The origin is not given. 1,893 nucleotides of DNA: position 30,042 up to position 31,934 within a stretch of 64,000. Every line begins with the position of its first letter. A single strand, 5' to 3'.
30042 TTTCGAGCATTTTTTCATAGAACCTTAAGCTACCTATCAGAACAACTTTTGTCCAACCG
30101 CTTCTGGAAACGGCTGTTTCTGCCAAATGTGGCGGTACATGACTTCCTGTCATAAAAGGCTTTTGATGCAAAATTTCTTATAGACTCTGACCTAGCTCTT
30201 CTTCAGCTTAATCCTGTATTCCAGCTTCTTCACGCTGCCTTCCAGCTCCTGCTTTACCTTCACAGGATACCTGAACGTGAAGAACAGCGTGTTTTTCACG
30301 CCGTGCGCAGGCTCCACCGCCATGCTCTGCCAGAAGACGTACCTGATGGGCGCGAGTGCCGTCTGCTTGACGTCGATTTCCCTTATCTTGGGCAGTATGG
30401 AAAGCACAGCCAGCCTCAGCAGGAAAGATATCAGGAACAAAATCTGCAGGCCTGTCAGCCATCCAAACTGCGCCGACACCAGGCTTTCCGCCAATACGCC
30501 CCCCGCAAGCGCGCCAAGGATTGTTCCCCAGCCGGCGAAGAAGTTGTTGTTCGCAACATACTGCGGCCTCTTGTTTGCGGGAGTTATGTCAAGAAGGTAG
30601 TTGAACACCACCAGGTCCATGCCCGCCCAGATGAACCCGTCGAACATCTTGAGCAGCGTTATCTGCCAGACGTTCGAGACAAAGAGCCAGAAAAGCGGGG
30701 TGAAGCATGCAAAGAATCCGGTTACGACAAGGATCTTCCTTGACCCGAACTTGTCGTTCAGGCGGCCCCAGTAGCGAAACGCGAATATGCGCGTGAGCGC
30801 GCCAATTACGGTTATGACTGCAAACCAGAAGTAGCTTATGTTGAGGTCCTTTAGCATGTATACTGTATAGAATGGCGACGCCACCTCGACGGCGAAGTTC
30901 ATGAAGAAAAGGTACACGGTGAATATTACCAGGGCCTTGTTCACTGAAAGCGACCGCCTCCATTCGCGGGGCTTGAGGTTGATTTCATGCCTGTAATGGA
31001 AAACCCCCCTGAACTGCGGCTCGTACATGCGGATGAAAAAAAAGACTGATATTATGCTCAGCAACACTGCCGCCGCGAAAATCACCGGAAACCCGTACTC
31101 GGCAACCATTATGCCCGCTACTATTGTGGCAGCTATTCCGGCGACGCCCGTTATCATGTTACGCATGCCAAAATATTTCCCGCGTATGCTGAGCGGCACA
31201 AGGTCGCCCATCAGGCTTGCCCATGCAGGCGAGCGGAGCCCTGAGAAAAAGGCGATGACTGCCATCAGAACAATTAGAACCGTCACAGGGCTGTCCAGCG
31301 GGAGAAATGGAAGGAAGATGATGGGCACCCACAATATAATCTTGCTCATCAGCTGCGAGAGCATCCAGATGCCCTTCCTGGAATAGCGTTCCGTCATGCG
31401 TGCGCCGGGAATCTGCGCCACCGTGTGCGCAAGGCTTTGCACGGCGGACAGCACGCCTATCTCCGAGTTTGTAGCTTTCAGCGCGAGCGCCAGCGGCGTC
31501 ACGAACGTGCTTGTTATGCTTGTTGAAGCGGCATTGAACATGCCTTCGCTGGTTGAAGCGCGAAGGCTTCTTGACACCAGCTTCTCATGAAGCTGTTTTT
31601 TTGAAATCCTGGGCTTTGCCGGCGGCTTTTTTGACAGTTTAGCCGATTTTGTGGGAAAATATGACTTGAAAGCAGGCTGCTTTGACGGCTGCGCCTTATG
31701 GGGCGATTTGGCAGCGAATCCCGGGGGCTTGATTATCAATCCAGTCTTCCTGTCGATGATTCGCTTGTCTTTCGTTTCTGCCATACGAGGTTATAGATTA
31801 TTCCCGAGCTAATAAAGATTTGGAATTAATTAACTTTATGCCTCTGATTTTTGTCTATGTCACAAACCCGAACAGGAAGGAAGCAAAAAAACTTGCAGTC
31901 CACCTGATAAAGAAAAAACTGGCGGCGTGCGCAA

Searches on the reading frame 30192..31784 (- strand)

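Call 24: search_protein_families(library=ncbifam, proteins=[window:30192-31784:-], max_evalue=1e-10)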
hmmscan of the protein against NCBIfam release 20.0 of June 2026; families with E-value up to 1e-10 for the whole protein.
window:30192-31784:- (530 aa): 3 families
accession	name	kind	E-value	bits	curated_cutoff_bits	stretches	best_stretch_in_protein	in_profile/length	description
NF012177.1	tet_MFS_42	exception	1.2e-16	60.9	850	1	304-445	21-160/411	tetracycline efflux MFS transporter Tet(42)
TIGR00880.1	2_A_01_02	superfamily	2e-13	50.7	131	0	333-455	12-129/141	multidrug resistance protein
NF012195.0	tet_MFS_H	exception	4.9e-11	42.3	840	0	322-443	45-162/392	tetracycline efflux MFS transporter Tet(H)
